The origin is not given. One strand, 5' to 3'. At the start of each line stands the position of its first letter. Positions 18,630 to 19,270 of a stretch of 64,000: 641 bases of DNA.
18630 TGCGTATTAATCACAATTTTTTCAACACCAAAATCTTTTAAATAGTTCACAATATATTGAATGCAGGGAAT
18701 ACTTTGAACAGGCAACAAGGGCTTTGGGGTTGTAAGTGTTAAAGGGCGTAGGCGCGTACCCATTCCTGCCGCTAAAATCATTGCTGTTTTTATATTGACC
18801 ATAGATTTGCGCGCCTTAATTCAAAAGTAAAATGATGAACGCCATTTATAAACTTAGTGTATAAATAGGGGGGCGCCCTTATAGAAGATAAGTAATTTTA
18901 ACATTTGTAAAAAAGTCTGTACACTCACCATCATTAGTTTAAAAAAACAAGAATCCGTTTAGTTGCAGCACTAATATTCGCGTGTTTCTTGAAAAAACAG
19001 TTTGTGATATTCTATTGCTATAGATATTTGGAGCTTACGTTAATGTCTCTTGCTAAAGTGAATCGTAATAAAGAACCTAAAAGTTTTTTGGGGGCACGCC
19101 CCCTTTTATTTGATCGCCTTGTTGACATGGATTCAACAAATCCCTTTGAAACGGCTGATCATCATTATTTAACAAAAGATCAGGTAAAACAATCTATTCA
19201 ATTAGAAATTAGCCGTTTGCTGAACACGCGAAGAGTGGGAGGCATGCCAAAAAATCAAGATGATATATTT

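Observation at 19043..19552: Stand-alone T6SS baseplate gene tssE (gp25-like) embedded among housekeeping genes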

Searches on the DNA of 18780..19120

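Call 74: search_rna_families(source=window, start=18780, end=19120, threshold=evalue, max_evalue=1)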
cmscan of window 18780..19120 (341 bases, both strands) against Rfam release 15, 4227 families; matches with E-value up to 1: 1.
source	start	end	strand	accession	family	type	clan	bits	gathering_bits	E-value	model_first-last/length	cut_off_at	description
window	18826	18871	+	RF01078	PK-PYVV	Cis-reg;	-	18.8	65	0.48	1-58/58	no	3'-terminal pseudoknot in PYVV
